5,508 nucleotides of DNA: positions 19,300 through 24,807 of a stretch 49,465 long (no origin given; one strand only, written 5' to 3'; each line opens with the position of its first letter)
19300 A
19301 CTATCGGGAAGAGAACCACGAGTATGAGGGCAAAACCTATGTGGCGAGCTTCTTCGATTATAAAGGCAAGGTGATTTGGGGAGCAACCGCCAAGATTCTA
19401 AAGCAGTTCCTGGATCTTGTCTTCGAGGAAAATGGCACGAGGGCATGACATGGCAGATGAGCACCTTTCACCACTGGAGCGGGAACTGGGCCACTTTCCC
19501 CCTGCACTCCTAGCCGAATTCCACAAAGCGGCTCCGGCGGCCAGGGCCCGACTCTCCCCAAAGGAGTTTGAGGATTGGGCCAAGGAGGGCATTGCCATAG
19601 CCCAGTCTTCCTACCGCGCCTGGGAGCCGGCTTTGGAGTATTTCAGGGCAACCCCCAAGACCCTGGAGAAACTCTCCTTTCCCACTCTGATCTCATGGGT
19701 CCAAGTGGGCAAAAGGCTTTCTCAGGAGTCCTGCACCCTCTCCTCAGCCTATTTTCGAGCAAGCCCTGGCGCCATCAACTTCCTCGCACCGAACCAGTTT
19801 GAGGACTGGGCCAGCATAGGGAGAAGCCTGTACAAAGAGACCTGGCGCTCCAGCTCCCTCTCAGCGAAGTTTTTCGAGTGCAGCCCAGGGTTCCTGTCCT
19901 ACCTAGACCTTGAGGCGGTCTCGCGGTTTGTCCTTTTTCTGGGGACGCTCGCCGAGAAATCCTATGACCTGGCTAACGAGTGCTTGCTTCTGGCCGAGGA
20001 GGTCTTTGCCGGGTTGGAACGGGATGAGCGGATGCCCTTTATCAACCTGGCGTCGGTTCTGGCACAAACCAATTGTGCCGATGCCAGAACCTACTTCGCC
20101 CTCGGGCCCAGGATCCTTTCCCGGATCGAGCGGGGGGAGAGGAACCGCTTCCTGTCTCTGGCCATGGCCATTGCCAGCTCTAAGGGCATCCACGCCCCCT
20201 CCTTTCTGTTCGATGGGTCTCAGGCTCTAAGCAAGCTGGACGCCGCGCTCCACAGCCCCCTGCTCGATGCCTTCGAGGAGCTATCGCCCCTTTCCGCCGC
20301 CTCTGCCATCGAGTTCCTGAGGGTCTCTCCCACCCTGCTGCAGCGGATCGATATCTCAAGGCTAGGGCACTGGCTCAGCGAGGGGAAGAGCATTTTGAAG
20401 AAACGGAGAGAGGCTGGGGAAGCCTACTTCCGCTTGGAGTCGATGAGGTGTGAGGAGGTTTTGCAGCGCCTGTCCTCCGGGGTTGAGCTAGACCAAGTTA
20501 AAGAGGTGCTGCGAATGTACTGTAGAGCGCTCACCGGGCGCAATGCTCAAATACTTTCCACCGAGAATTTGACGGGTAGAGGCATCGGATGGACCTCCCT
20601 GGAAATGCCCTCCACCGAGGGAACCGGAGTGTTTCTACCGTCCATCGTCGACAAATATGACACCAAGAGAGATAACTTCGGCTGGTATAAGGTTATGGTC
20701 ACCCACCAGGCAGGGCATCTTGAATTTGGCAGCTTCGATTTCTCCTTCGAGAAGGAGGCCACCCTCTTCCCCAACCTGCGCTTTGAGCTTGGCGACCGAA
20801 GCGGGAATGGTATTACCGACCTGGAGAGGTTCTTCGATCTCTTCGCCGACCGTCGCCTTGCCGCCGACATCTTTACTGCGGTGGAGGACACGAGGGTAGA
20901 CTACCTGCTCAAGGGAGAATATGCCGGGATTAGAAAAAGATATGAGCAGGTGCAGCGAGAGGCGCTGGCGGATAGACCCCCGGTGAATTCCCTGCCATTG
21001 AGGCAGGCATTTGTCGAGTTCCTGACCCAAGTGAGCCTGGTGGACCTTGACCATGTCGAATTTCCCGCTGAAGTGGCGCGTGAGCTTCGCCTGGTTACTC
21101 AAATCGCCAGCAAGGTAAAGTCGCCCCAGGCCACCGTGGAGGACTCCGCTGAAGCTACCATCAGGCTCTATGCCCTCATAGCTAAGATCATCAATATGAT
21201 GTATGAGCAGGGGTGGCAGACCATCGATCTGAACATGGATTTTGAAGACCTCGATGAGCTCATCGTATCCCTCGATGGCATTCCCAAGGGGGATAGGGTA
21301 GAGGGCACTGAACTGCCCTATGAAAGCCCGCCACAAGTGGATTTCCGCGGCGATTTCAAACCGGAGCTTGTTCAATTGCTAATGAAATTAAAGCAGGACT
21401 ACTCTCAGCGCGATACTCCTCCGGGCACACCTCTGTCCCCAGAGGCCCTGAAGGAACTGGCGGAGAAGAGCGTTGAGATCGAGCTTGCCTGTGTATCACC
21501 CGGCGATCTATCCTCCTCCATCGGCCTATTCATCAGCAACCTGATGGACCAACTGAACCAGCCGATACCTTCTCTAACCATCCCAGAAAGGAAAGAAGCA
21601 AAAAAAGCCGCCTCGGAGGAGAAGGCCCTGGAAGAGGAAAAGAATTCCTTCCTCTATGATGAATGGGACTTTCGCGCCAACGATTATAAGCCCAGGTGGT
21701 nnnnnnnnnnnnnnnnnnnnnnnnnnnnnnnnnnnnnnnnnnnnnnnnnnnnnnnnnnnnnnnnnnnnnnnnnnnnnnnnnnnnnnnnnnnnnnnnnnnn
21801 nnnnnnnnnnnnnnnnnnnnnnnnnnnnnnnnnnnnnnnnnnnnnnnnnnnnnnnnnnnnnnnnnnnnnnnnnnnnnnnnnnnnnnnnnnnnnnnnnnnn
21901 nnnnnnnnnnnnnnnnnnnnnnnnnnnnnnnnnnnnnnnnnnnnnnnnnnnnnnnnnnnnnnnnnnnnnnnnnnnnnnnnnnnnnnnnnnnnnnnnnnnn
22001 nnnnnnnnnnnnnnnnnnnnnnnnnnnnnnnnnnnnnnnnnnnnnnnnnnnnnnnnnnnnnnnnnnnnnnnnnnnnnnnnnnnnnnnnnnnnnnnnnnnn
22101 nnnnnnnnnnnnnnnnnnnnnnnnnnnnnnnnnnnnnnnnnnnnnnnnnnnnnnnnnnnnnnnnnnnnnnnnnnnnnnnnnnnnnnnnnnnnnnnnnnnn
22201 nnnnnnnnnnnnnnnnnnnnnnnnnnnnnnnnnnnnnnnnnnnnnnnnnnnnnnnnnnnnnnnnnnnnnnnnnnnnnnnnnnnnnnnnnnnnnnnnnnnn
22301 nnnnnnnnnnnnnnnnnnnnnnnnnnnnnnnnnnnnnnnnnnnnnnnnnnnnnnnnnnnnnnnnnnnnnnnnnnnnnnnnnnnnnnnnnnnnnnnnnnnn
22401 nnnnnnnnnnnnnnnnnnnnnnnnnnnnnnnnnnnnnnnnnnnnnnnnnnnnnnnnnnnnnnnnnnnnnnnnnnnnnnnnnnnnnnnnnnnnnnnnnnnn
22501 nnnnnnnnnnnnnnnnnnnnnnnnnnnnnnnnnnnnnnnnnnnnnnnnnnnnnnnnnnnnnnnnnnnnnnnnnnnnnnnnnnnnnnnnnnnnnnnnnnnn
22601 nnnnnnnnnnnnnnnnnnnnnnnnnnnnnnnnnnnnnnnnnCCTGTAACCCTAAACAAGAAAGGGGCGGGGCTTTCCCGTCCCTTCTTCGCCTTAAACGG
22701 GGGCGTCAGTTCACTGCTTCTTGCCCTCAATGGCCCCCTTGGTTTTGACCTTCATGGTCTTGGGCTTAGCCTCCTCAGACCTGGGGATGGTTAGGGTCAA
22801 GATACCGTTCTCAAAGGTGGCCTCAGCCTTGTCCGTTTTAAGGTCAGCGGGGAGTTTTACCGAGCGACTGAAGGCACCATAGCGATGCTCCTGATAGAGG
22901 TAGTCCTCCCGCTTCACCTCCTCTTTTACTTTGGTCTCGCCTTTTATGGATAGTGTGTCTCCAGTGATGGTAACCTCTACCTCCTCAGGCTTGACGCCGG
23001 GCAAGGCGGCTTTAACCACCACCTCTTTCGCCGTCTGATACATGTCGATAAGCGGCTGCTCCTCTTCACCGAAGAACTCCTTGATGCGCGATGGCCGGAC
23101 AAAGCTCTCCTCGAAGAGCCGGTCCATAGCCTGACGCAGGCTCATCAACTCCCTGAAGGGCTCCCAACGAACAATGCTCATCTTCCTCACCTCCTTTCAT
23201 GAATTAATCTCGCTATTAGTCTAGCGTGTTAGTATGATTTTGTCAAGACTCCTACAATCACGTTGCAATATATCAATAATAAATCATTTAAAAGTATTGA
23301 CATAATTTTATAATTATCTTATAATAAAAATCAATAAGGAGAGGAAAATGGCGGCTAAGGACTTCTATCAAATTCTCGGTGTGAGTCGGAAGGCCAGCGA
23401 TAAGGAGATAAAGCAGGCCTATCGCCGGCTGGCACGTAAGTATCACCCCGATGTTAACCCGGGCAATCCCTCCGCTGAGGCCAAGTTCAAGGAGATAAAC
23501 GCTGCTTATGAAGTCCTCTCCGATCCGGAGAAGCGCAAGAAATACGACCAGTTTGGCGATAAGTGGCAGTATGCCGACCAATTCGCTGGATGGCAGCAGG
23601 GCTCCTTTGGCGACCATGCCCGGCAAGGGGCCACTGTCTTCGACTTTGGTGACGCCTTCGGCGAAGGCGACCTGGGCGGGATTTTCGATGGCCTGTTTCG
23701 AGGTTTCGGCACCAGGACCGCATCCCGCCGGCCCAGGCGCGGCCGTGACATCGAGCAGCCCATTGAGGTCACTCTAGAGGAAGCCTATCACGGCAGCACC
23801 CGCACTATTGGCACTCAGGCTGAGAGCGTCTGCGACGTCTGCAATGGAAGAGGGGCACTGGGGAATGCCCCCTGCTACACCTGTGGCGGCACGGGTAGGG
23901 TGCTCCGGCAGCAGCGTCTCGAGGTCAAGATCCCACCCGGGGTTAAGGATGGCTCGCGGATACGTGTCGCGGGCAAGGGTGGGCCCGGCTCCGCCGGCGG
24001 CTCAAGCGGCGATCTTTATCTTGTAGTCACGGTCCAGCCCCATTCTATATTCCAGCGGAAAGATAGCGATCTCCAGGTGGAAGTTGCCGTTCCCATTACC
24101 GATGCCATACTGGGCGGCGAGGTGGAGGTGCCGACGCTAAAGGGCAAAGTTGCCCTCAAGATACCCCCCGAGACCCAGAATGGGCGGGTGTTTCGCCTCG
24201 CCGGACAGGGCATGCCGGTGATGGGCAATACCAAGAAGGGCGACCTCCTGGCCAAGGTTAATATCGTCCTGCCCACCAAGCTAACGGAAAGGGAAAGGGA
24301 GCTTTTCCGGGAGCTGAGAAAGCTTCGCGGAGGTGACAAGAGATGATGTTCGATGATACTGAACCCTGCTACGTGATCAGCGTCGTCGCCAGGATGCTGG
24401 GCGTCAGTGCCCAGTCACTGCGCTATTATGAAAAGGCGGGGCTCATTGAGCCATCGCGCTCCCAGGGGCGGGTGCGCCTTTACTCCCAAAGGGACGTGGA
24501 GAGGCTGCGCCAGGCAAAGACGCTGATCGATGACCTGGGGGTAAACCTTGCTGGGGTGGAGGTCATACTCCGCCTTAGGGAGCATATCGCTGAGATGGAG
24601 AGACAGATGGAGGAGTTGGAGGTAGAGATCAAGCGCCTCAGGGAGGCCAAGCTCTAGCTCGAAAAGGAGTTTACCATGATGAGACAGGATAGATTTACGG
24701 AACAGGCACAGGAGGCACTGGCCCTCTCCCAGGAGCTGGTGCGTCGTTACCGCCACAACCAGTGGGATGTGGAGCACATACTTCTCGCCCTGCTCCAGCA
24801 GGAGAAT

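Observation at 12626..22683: Nine co-directional, translationally coupled genes form a ~10-kb CoA-centred operon that matches no standard pathway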

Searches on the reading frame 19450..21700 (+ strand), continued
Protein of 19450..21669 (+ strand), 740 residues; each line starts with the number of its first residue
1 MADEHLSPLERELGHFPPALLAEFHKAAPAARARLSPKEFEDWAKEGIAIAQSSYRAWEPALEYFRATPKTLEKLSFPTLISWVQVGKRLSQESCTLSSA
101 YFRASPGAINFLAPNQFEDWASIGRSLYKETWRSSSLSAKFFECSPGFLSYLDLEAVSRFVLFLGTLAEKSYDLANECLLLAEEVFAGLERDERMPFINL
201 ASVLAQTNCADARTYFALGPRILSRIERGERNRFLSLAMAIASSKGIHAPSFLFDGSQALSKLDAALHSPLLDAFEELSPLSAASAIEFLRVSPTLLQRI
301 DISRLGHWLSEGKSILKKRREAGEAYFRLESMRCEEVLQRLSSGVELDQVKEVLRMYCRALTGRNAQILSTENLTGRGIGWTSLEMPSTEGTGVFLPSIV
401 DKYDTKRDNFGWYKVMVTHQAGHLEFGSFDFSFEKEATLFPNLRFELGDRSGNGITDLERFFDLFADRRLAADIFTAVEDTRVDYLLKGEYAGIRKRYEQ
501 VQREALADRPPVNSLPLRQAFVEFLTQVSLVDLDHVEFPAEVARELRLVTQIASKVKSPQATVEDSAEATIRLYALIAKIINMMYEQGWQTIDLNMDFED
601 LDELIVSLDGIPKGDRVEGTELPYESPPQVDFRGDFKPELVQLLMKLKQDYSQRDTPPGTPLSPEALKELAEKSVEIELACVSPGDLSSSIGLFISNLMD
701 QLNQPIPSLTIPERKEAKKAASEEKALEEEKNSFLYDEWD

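Call 100: search_protein_families(library=pfam, proteins=[L112:2064-3242:-, L112:4406-6910:-, L112:7021-8856:-, L112:8864-9502:-, L132:5160-5621:-, L132:5630-6103:-, L132:6183-7328:-, L132:7358-8617:-, L132:14764-16590:-, L139:7743-8360:+], max_evalue=0.00001)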
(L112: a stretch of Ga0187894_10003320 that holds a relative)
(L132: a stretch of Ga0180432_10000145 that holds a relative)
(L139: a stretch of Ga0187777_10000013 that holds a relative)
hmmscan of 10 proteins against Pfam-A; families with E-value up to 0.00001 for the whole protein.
L112:2064-3242:- (392 aa): 2 families
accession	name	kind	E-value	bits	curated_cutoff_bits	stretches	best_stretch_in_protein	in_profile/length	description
PF00108.29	Thiolase_N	-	1.7e-75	254.2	26.4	1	5-261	2-259/260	Thiolase, N-terminal domain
PF02803.24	Thiolase_C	-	1.6e-49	167.1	27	1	270-390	2-122/123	Thiolase, C-terminal domain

L112:4406-6910:- (834 aa): 4 families
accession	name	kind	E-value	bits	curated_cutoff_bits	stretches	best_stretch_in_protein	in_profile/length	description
PF02737.24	3HCDH_N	-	2.9e-44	151.6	22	1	40-237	1-179/180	3-hydroxyacyl-CoA dehydrogenase, NAD binding domain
PF00725.27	3HCDH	-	7.1e-18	65.4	22.1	1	241-340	2-96/97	3-hydroxyacyl-CoA dehydrogenase, C-terminal domain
PF00378.25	ECH_1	-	1.1e-10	41.8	27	1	528-663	3-138/251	Enoyl-CoA hydratase/isomerase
PF16113.10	ECH_2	-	2.9e-06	27.5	27.2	1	531-661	3-135/335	Enoyl-CoA hydratase/isomerase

L112:7021-8856:- (611 aa): 2 families
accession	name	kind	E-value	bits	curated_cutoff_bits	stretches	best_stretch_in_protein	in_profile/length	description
PF00501.34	AMP-binding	-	3e-80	270.3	29.9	1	18-430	4-384/384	AMP-binding enzyme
PF23562.2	AMP-binding_C_3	-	9.5e-11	42.6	20.8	1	468-604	2-123/124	AMP-binding enzyme C-terminal domain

L112:8864-9502:- (212 aa): 3 families
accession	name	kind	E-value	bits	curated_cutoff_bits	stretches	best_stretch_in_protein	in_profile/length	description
PF08359.16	TetR_C_4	-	1.8e-28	99.8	21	1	85-207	10-132/133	YsiA-like protein, C-terminal region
PF00440.29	TetR_N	-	6.9e-14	51.8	24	1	29-73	1-45/47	Bacterial regulatory proteins, tetR family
PF17932.6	TetR_C_24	-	1.1e-13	51.9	26.4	1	95-209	2-114/114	Tetracyclin repressor-like, C-terminal domain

L132:5160-5621:- (153 aa): 1 family
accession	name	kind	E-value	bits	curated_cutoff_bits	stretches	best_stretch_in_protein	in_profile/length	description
PF01575.25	MaoC_dehydratas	-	5.4e-16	58.7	27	1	13-96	7-93/123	MaoC like domain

L132:5630-6103:- (157 aa): 2 families
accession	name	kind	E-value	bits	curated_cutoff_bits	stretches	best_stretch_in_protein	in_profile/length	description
PF13452.11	FAS1_DH_region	-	7.4e-32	110.7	22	1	7-148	3-130/132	FAS1-like, dehydratase domain region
PF22622.2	MFE-2_hydrat-2_N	-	7.9e-10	39.1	27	1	55-155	30-127/130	MFE-2 hydratase 2 N-terminal domain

L132:6183-7328:- (381 aa): 4 families
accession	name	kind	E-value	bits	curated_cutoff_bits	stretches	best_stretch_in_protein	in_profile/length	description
PF00441.29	Acyl-CoA_dh_1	-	2.1e-33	116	22.4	1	232-379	2-149/150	Acyl-CoA dehydrogenase, C-terminal domain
PF02771.21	Acyl-CoA_dh_N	-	6e-30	104.4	22.9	1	6-118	1-113/113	Acyl-CoA dehydrogenase, N-terminal domain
PF02770.24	Acyl-CoA_dh_M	-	1.5e-15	57.6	33.3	1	123-221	2-97/97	Acyl-CoA dehydrogenase, middle domain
PF08028.16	Acyl-CoA_dh_2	-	8.2e-09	36.3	22.7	1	247-350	2-115/134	Acyl-CoA dehydrogenase, C-terminal domain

L132:7358-8617:- (419 aa): 3 families
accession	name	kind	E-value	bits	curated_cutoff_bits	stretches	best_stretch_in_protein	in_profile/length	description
PF00441.29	Acyl-CoA_dh_1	-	2.3e-31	109.4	22.4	1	260-413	1-149/150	Acyl-CoA dehydrogenase, C-terminal domain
PF02770.24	Acyl-CoA_dh_M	-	8.6e-23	80.8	33.3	1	156-248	3-97/97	Acyl-CoA dehydrogenase, middle domain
PF02771.21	Acyl-CoA_dh_N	-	1.1e-17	64.8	22.9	1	28-150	2-113/113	Acyl-CoA dehydrogenase, N-terminal domain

L132:14764-16590:- (608 aa): 2 families
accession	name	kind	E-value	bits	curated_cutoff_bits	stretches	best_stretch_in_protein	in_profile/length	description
PF00501.34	AMP-binding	-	5.2e-78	263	29.9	1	22-438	1-384/384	AMP-binding enzyme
PF23562.2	AMP-binding_C_3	-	2.4e-12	47.8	20.8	1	474-607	2-120/124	AMP-binding enzyme C-terminal domain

L139:7743-8360:+ (205 aa): 1 family
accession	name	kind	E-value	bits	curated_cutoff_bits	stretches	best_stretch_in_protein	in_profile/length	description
PF02492.25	cobW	-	2.6e-33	115.6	20.7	1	3-181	2-179/180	CobW/HypB/UreG, nucleotide-binding domain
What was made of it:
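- Two further lineages have beta-oxidation genes next to D or Q-D (L112, L132; call 100).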

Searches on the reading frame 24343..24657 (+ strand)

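Call 53: search_protein_families(library=pfam, proteins=[window:24343-24657:+], max_evalue=0.00001)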
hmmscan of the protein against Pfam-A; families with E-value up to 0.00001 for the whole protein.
window:24343-24657:+ (104 aa): 5 families
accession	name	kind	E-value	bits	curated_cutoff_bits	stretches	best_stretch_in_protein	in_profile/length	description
PF13411.12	MerR_1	-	1e-18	67.7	21.6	1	10-77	1-67/69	MerR HTH family regulatory protein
PF00376.29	MerR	-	1.4e-13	50.9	28.2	1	12-47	2-38/38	MerR family regulatory protein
PF13591.12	MerR_2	-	3.3e-11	43.3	29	1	12-93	3-83/84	MerR HTH family regulatory protein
PF16888.10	YwqH-like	-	4.9e-06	27.2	33.7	0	75-103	5-33/123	YwqH-like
PF12728.13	HTH_17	-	5.3e-06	27.1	27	1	15-58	7-49/51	Helix-turn-helix domain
